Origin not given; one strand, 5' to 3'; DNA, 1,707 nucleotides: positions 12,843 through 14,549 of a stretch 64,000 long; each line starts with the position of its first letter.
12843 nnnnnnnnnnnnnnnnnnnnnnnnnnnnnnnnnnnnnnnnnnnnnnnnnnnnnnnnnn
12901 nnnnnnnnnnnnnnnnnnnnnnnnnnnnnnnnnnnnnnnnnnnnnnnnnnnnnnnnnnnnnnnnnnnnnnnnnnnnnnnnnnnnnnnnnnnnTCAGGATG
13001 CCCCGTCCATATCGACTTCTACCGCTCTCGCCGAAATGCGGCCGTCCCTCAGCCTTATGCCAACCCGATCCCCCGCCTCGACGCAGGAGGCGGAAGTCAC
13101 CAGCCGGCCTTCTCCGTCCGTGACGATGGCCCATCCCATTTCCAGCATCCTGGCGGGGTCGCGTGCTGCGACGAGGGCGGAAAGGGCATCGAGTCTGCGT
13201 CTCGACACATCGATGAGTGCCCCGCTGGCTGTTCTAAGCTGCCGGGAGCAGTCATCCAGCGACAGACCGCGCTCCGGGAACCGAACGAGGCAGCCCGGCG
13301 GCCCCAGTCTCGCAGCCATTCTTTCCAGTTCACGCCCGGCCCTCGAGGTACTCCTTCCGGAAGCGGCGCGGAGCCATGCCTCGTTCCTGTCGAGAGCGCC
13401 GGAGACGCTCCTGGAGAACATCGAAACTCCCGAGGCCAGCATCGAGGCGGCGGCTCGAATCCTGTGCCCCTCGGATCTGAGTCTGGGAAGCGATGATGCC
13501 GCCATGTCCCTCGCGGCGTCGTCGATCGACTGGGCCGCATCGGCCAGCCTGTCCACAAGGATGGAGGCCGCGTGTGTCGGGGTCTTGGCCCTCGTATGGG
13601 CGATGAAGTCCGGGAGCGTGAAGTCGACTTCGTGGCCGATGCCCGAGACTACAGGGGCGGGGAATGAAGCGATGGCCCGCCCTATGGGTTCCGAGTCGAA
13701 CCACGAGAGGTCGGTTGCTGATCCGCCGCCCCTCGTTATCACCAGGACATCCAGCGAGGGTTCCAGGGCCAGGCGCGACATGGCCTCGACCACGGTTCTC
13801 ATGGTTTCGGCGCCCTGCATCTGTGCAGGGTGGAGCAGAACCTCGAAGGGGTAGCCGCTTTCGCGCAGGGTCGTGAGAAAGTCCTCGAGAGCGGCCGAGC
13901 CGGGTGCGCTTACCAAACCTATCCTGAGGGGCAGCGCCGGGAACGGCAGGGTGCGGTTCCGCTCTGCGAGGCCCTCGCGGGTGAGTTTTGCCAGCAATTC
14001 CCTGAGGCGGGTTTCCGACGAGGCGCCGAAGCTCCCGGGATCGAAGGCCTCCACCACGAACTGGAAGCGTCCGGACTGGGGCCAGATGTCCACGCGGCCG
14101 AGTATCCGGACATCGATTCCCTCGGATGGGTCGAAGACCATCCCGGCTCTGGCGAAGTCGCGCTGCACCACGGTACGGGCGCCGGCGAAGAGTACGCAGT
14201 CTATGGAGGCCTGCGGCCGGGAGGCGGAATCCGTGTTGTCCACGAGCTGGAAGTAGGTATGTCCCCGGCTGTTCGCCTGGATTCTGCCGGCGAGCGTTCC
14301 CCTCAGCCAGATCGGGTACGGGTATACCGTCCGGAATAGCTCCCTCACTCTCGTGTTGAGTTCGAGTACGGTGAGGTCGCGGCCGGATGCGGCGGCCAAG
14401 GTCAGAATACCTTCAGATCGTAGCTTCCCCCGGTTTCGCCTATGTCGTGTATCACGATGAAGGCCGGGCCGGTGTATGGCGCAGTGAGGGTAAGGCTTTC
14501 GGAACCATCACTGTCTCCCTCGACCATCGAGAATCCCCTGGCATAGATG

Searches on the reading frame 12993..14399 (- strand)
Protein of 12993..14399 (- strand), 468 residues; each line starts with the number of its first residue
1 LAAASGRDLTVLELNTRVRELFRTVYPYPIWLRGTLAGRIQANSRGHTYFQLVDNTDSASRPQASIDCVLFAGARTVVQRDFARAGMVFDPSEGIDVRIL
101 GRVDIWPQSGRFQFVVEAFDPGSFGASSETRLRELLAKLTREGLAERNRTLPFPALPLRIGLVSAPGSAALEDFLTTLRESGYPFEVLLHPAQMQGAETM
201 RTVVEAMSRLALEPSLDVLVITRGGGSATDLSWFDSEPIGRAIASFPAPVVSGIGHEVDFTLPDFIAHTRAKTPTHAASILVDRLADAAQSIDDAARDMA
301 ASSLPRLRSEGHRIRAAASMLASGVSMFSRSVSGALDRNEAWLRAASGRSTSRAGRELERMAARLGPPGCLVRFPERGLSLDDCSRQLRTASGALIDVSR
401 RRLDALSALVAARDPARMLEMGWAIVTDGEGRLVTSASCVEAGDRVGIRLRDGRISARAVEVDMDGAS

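Call 91: search_protein_families(library=pfam, proteins=[window:12993-14399:-], max_evalue=0.0001)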
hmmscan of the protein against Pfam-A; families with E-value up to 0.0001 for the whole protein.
window:12993-14399:- (468 aa): 2 families
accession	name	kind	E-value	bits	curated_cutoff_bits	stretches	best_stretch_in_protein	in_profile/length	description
PF02601.20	Exonuc_VII_L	-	1.2e-72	245.5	35.9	1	146-457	3-314/315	Exonuclease VII, large subunit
PF13742.12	tRNA_anti_2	-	2.6e-15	56.9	27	1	9-118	1-93/95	OB-fold nucleic acid binding domain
